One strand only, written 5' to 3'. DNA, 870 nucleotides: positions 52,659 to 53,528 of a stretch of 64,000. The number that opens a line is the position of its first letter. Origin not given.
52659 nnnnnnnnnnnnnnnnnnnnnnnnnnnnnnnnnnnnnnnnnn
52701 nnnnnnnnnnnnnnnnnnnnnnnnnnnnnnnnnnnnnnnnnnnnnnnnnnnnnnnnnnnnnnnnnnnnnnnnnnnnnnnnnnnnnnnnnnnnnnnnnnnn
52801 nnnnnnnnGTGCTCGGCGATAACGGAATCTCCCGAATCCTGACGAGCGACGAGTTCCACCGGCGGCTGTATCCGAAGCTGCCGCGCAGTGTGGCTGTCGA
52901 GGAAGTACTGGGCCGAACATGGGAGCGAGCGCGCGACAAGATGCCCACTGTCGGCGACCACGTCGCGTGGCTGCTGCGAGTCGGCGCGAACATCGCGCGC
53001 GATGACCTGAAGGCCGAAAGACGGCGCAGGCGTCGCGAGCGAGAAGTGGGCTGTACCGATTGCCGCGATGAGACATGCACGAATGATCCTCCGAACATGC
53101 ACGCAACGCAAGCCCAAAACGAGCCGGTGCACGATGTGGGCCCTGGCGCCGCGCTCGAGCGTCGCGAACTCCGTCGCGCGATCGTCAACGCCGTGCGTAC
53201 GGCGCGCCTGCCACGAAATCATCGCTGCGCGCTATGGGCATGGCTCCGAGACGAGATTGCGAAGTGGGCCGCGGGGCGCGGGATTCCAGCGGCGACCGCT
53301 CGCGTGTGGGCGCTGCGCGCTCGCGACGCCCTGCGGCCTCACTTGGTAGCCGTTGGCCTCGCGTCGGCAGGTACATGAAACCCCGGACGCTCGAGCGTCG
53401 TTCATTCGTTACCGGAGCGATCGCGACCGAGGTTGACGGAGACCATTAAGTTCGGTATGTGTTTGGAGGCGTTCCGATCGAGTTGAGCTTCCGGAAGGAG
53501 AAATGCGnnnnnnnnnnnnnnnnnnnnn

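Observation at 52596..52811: Degenerate mini-array whose pseudo-spacer seed-matches the promoter/5'UTR of the adjacent sigma-like gene: candidate Cascade-guiding regulatory RNA (CreA/CreR-like) in a type I-G/I-U-like locus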

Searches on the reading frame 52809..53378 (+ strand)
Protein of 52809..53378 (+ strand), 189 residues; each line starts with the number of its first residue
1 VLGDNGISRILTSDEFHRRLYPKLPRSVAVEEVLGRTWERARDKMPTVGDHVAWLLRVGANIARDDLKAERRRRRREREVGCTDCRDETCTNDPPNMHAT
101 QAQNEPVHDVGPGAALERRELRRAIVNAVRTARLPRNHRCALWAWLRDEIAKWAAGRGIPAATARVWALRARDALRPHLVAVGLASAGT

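Call 5: search_protein_families(library=pfam, proteins=[window:52809-53378:+], max_evalue=0.01)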
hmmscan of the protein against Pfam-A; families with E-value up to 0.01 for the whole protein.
window:52809-53378:+ (189 aa): 0 families

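Call 6: search_protein_families(library=ncbifam, proteins=[window:52809-53378:+], max_evalue=0.1)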
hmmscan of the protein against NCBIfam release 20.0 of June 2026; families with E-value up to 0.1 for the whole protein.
window:52809-53378:+ (189 aa): 11 families
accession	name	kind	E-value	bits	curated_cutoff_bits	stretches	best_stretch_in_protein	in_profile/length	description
NF010500.0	PRK13919.1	subfamily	0.0053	16.9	226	1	29-81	53-102/186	putative RNA polymerase sigma E protein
NF007228.0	PRK09646.1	subfamily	0.0067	16.1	226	1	30-87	61-118/194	ECF RNA polymerase sigma factor SigK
NF058625.1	sigma_PG0214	equivalog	0.0097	15.6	130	1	29-79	34-83/170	GFO_1088 family ECF-type sigma factor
NF009166.1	PRK12513.1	equivalog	0.01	15.6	206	1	29-143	48-148/193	RNA polymerase sigma factor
NF007227.0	PRK09645.1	subfamily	0.029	14.3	202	0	30-79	44-93/177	sigma-70 family RNA polymerase sigma factor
TIGR02939.1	RpoE_Sigma70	equivalog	0.04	13.9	236.15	0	51-178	71-185/190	RNA polymerase sigma factor RpoE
NF007223.0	PRK09641.1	equivalog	0.043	13.6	209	1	51-179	69-184/187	RNA polymerase sigma factor SigW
TIGR02957.1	SigX4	subfamily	0.043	13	323.25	1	31-81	25-74/281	RNA polymerase sigma-70 factor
NF009171.0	PRK12518.1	equivalog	0.048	13.5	208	0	30-81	57-107/191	RNA polymerase sigma factor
TIGR02937.1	sigma70-ECF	superfamily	0.052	13.2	42.9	1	37-133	39-117/165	sigma-70 family RNA polymerase sigma factor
NF004113.0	PRK05602.1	equivalog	0.09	12.4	208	0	31-103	77-142/211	RNA polymerase sigma factor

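Call 11: find_homologous_proteins(query=window:52809-53378:+, max_evalue=0.001)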
Query window:52809-53378:+ (189 aa): 17 proteins with E <= 0.001 among 1349 candidates.
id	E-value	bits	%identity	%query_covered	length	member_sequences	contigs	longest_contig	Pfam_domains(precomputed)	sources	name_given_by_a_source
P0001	5.5e-121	419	100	100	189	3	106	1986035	-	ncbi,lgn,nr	ncbi:MAG: hypothetical protein LC135_09915 [Phycisphaerae bacterium]|nr:hypothetical protein [Phycis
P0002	3.9e-82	293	77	95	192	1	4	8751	-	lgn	-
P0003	8.7e-73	262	69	98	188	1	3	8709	-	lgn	-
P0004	7.7e-71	256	66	97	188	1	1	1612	-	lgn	-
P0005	1.0e-70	255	67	99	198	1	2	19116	-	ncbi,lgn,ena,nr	ncbi:MAG: hypothetical protein F9K17_12655 [Phycisphaerae bacterium]|nr:MAG: hypothetical protein F9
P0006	2.3e-68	248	67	94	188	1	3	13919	-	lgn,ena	-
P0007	2.0e-67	245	65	97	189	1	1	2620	-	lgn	-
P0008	2.0e-66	241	65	98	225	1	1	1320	-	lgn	-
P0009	4.3e-66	240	65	98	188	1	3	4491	-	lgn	-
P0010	3.3e-62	228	65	97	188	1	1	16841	-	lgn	-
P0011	4.9e-57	211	57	99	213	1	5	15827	-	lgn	-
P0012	2.2e-52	195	57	95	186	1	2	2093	-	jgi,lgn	jgi:DNA-directed RNA polymerase specialized sigma24 family protein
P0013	9.0e-47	177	52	97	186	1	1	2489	-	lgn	-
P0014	3.0e-30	123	84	40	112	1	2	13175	-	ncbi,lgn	-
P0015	3.7e-24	103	49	70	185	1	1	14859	-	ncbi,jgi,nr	ncbi:MAG: hypothetical protein MUC88_17055 [Planctomycetes bacterium]|jgi:DNA-directed RNA polymeras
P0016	3.8e-24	103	41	93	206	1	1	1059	-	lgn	-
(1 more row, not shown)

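Call 12: find_encoding_contigs(protein=P0005, flank=6000, max_places=2)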
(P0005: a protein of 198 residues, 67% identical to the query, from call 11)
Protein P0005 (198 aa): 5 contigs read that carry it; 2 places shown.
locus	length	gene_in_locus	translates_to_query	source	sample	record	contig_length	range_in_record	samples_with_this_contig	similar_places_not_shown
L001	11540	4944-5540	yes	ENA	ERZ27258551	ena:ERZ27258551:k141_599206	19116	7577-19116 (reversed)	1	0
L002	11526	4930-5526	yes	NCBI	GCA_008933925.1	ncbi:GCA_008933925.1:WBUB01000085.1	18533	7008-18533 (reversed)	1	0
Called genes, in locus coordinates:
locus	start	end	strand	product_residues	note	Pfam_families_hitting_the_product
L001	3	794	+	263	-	?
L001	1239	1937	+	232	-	-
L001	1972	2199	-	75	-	-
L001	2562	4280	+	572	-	PF01930:Cas_Cas4, PF01867:Cas_Cas1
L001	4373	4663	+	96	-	PF09827:CRISPR_Cas2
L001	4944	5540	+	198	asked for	-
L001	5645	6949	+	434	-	PF09617:Cas_GSU0053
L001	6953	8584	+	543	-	PF09609:Cas_GSU0054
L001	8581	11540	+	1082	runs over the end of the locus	PF22590:Cas3-like_C_2, PF18019:Cas3_HD (weak)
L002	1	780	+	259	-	?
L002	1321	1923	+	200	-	-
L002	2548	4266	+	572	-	PF01930:Cas_Cas4, PF01867:Cas_Cas1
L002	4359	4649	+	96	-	PF09827:CRISPR_Cas2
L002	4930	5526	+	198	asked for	-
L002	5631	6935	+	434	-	PF09617:Cas_GSU0053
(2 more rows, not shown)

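Call 13: find_encoding_contigs(protein=P0002, flank=6000, max_places=2)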
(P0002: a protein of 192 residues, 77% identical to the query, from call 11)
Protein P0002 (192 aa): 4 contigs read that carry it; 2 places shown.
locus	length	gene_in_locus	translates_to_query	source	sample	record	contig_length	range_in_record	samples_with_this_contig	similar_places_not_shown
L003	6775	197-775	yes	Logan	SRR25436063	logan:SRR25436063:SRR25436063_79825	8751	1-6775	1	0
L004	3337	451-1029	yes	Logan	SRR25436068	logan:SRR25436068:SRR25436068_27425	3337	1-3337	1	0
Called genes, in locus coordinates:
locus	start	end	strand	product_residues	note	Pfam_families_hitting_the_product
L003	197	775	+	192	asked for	-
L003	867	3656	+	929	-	PF00270:DEAD (faint), PF00271:Helicase_C (faint), PF22590:Cas3-like_C_2, PF18019:Cas3_HD (weak)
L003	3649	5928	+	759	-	-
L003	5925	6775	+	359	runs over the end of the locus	PF09617:Cas_GSU0053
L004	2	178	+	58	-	?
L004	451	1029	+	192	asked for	-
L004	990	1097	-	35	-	-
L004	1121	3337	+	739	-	?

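Call 14: find_encoding_contigs(protein=P0011, flank=6000, max_places=2)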
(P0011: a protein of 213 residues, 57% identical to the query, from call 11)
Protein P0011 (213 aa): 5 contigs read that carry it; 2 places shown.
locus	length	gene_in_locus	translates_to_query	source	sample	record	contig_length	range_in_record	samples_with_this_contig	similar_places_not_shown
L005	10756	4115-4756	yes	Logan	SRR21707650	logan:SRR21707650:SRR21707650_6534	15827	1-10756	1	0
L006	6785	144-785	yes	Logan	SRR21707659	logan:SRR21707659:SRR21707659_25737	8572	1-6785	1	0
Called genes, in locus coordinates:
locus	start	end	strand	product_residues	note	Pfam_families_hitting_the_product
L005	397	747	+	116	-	-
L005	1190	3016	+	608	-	PF01930:Cas_Cas4, PF01867:Cas_Cas1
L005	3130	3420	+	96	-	PF09827:CRISPR_Cas2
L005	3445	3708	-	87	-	-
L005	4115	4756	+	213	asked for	-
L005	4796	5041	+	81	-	-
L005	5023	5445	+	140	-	-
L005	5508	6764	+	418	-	PF09617:Cas_GSU0053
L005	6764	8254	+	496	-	PF09609:Cas_GSU0054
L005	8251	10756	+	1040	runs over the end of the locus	PF00270:DEAD (faint), PF22590:Cas3-like_C_2, PF18019:Cas3_HD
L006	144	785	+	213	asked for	-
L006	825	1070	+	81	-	-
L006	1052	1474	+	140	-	-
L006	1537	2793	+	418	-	PF09617:Cas_GSU0053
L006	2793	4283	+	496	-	PF09609:Cas_GSU0054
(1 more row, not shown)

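Call 20: find_related_loci(query=A1, collection=genome_contigs, flank=5000)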
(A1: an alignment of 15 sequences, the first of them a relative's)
Query A1 (189 aa) in genome_contigs; peptide patterns used: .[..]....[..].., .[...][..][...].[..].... (x = any residue, [..] = any of these).
83 stretches matched a pattern; 1 encode a relative of the query (tblastn E <= 1e-3); 1 distinct loci.
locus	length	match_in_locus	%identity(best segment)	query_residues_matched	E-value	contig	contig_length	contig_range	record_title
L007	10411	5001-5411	49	52-184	1e-30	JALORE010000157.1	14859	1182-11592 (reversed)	MAG: Planctomycetota bacterium isolate Prado173 scaffold_5561, whole genome shotgun sequence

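Call 21: find_related_loci(query=A1, collection=metagenome_contigs, flank=5000)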
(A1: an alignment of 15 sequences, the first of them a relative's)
Query A1 (189 aa) in metagenome_contigs; peptide patterns used: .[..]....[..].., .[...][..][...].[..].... (x = any residue, [..] = any of these).
160 stretches matched a pattern; 1 encode a relative of the query (tblastn E <= 1e-3); 1 distinct loci.
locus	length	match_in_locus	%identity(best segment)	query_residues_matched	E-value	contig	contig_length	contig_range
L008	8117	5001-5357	30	14-136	1e-6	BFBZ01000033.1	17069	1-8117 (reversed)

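Call 23: find_encoding_contigs(protein=P0003, flank=5000, max_places=3)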
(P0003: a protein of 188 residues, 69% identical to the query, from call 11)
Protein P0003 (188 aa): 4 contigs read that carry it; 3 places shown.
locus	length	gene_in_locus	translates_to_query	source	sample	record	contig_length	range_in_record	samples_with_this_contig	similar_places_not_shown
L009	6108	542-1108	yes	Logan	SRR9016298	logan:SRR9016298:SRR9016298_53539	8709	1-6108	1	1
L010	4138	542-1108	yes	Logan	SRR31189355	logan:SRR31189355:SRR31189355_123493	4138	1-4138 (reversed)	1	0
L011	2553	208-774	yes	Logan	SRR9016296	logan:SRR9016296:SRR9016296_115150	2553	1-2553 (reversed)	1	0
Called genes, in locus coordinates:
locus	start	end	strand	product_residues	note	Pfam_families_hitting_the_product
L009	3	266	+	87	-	?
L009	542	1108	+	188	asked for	-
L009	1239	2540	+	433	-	PF09617:Cas_GSU0053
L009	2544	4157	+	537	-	PF09609:Cas_GSU0054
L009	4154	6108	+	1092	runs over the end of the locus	PF22590:Cas3-like_C_2, PF18019:Cas3_HD (weak)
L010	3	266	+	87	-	?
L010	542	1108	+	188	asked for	-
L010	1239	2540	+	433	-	PF09617:Cas_GSU0053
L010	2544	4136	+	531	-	?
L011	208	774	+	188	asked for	-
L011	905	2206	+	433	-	PF09617:Cas_GSU0053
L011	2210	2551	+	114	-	?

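Call 24: find_encoding_contigs(protein=P0006, flank=5000, max_places=3)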
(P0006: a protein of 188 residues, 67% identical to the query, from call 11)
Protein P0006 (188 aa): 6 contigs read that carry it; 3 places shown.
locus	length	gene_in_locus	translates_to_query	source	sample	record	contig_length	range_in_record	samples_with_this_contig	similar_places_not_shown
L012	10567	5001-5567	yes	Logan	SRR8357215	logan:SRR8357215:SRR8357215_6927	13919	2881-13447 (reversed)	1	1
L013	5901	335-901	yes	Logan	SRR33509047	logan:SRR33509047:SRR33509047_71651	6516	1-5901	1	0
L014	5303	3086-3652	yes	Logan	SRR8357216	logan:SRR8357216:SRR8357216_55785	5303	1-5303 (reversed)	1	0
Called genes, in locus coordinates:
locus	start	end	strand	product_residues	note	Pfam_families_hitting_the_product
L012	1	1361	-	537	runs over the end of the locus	PF07669:Eco57I, PF22837:M_Eco57I_C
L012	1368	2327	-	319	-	PF09572:RE_XamI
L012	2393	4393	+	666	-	PF01930:Cas_Cas4, PF01867:Cas_Cas1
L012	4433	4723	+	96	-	PF09827:CRISPR_Cas2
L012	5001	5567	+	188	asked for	-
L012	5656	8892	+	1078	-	PF04851:ResIII (faint), PF22590:Cas3-like_C_2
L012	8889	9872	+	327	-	-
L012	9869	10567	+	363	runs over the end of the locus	PF09617:Cas_GSU0053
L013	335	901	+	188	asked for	-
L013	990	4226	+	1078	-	PF04851:ResIII (faint), PF22590:Cas3-like_C_2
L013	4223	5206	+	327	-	-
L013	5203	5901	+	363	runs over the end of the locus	PF09617:Cas_GSU0053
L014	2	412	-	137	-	?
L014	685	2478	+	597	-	PF01930:Cas_Cas4, PF01867:Cas_Cas1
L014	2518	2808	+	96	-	PF09827:CRISPR_Cas2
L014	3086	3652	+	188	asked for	-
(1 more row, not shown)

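Call 25: find_encoding_contigs(protein=P0010, flank=5000, max_places=3)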
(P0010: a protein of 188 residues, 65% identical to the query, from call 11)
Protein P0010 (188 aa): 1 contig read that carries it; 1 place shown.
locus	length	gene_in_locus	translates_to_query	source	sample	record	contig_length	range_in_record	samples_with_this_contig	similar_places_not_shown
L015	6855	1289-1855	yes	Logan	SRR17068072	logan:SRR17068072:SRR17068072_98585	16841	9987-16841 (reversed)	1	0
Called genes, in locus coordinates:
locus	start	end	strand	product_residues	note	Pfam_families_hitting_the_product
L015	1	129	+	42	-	?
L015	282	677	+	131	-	PF01867:Cas_Cas1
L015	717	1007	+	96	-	PF09827:CRISPR_Cas2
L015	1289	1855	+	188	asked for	-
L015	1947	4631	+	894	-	PF00270:DEAD, PF22590:Cas3-like_C_2, PF18019:Cas3_HD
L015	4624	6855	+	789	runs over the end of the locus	-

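Call 26: find_encoding_contigs(protein=P0013, flank=5000, max_places=3)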
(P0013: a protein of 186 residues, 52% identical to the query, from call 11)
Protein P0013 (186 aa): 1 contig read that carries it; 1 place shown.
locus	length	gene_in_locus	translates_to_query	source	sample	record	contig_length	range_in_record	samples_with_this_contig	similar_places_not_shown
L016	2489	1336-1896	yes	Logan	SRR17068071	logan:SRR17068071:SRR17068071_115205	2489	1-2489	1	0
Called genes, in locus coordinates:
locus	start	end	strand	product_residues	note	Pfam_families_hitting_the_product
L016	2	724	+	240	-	?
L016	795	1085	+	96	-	PF09827:CRISPR_Cas2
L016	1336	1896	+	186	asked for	-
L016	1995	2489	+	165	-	?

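Call 31: find_encoding_contigs(protein=P0012, flank=5000, max_places=2)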
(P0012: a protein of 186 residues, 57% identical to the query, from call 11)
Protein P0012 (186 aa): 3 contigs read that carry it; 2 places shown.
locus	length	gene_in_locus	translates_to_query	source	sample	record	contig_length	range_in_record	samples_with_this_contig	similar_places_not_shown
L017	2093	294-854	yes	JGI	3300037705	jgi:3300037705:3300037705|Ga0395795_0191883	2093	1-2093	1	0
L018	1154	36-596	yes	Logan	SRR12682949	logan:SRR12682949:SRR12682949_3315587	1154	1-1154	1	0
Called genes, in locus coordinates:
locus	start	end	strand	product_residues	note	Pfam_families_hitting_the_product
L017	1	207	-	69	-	?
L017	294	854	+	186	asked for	-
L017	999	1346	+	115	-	-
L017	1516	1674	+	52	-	-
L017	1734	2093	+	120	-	?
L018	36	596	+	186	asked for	-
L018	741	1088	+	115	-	-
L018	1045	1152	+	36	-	?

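Call 32: find_encoding_contigs(protein=P0016, flank=5000, max_places=2)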
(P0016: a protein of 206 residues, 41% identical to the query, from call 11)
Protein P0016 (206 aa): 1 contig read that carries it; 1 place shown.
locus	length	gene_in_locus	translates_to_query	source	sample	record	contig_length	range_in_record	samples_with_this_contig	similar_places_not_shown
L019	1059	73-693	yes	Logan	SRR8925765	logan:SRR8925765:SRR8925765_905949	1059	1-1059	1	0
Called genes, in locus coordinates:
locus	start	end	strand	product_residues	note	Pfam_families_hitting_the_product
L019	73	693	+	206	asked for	-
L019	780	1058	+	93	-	?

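Call 34: predict_structure(alignment_id=A1)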
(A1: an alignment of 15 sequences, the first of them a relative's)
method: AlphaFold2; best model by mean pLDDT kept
length: 189 residues; sequences in the alignment: 15
mean_pLDDT: 75.6   pTM: 0.40
mean pLDDT of the five models: 75.6, 73.7, 70.0, 68.2, 68.1
residues with pLDDT >= 90: 35; 70-90: 100; 50-70: 18; < 50: 36
segments of 3 or more residues with pLDDT < 50: 81-93, 95-116
pLDDT, mean of each block of 10 residues (from residue 1): 73 90 86 89 87 92 89 75 40 39 41 52 78 86 87 91 91 84 65
secondary structure, 60 per line:
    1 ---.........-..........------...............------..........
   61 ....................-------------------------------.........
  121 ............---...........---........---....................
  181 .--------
elements in order: H4-12 H14-23 H30-44 H51-80 H112-132 H136-146 H150-157 H161-181

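Call 36: search_solved_structures(query=A1, max_evalue=1)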
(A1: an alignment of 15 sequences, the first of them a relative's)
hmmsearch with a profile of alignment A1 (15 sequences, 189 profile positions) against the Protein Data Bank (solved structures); distinct sequences matched with E-value up to 1: 13.
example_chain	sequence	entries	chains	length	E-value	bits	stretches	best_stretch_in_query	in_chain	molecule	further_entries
1or7_A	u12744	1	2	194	0.012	18.5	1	27-73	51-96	RNA polymerase sigma-E factor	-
6jbq_F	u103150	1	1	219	0.019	18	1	27-73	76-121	ECF RNA polymerase sigma-E factor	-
6in7_B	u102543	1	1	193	0.022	17.7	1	32-92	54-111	RNA polymerase sigma-H factor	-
8z6g_B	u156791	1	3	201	0.023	17.7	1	32-92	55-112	RNA polymerase sigma factor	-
5or5_A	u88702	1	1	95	0.048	16.6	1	27-72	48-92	ECF RNA polymerase sigma-E factor,ECF RNA polymerase sigma factor SigW,ECF RNA polymerase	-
4nqw_A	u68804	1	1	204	0.088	15.8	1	17-83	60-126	ECF RNA polymerase sigma factor SigK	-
2col_A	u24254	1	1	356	0.11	15.5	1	13-80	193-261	Bifunctional hemolysin-adenylate cyclase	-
1zot_A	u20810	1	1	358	0.11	15.5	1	13-80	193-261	CyaA with C-terminal Calmodulin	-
1yrt_A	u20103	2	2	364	0.11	15.5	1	13-80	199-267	Bifunctional hemolysin-adenylate cyclase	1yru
2mao_A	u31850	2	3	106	0.16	14.9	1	27-72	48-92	RNA polymerase sigma factor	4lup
2map_A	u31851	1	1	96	0.17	14.9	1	27-72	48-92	RNA polymerase sigma factor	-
6ecs_A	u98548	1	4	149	0.88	12.5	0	115-186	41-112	External core antigen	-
6edj_A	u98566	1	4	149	0.89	12.5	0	115-186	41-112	External core antigen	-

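Call 37: search_protein_families(library=pfam, alignment_id=A1, max_evalue=1)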
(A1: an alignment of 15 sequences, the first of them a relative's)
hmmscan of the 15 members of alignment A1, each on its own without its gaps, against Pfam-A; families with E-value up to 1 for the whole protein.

A. member 1, P0001 (189 aa): 1 family
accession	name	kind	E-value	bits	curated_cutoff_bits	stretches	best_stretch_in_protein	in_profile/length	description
PF12610.13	SOCS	-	0.47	11.3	23.7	0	70-93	2-25/57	Suppressor of cytokine signalling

B. families by the number of members that match (of 15 scanned): 8 families
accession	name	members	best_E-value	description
PF04542.20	Sigma70_r2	7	0.0034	Sigma-70 region 2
PF08369.16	PCP_red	1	0.0078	Proto-chlorophyllide reductase 57 kD subunit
PF08281.18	Sigma70_r4_2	1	0.078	Sigma-70, region 4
PF14462.11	Prok-E2_E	1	0.21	Prokaryotic E2 family E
PF20021.4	VMAP-M18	1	0.37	vWA-MoxR associated protein middle region (VMAP-M) 18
PF12610.13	SOCS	1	0.47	Suppressor of cytokine signalling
PF14019.11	DUF4235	1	0.49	Protein of unknown function (DUF4235)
PF10105.14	DUF2344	1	0.55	Uncharacterized protein conserved in bacteria (DUF2344)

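Call 38: fold_search(model_id=the predicted structure, library=pdb)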
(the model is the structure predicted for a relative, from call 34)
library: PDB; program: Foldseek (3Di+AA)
matches with E <= 10: 102; with E <= 0.001: 2
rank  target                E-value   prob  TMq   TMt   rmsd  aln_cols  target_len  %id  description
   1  6dv9_F                2.3e-04  1.00  0.31  0.33  20.6       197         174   25  Crystal structure of Mycobacterium tuberculosis transcription initiation complex(ECF sigma factor L) containing 5nt RN (released 2019-02-20)
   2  9m9e_F                7.8e-04  1.00  0.31  0.33  17.4       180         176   22  Structural Basis of Pausing During Transcription Initiation in Mycobacterium tuberculosis (released 2026-01-14)
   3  1or7_A                1.2e-03  1.00  0.29  0.30  22.4       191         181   20  Crystal Structure of Escherichia coli sigmaE with the Cytoplasmic Domain of its Anti-sigma RseA (released 2003-04-15)
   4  6jbq_F                2.5e-03  0.99  0.26  0.27  19.9       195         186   20  CryoEM structure of Escherichia coli sigmaE transcription initiation complex containing 5nt of RNA (released 2019-05-29)
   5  6jcx_F                3.0e-03  1.00  0.32  0.33  21.1       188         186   18  Mycobacterium tuberculosis transcription initiation complex with ECF sigma factor sigma H and 6nt RNA (released 2019-05-29)
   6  6kon_F                3.0e-03  1.00  0.30  0.32  20.9       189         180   17  Mycobacterium tuberculosis initial transcription complex comprising sigma H and 5'-OH RNA of 5 nt (released 2020-03-11)
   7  8z6g_B                3.2e-03  1.00  0.27  0.30  19.9       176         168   18  the AlgU-MucAcyto complex structure in Pseudomonas aeruginosa (released 2024-05-08)
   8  5zx2_F                3.3e-03  0.99  0.27  0.29  20.5       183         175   17  Mycobacterium tuberculosis RNA polymerase transcription initiation complex with ECF sigma factor sigma H and 7nt RNA (released 2019-03-20)
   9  9m9d_F                4.9e-03  0.99  0.28  0.33  19.6       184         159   20  Structural Basis of Pausing During Transcription Initiation in Mycobacterium tuberculosis (released 2026-01-14)
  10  6koo_F                6.2e-03  0.99  0.31  0.32  20.7       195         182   17  Mycobacterium tuberculosis initial transcription complex comprising sigma H and 5'-OH RNA of 7 nt (released 2020-03-11)
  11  9m98_F                6.5e-03  1.00  0.31  0.36  20.6       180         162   20  Structural Basis of Pausing During Transcription Initiation in Mycobacterium tuberculosis (released 2026-01-14)
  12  6jcy_F                6.9e-03  0.96  0.25  0.28  19.8       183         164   18  Mycobacterium tuberculosis RNA polymerase transcription initiation open complex with a chimeric ECF sigma factor sigH/ (released 2019-05-29)
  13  1or7_B                8.2e-03  1.00  0.30  0.34  20.1       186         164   18  Crystal Structure of Escherichia coli sigmaE with the Cytoplasmic Domain of its Anti-sigma RseA (released 2003-04-15)
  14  8z6g_D                1.0e-02  0.97  0.27  0.30  21.4       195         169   19  the AlgU-MucAcyto complex structure in Pseudomonas aeruginosa (released 2024-05-08)
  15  6kop_F                1.4e-02  0.97  0.27  0.31  19.9       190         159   16  Mycobacterium tuberculosis initial transcription complex comprising sigma H and 5'-OH RNA of 9 nt (released 2020-03-11)
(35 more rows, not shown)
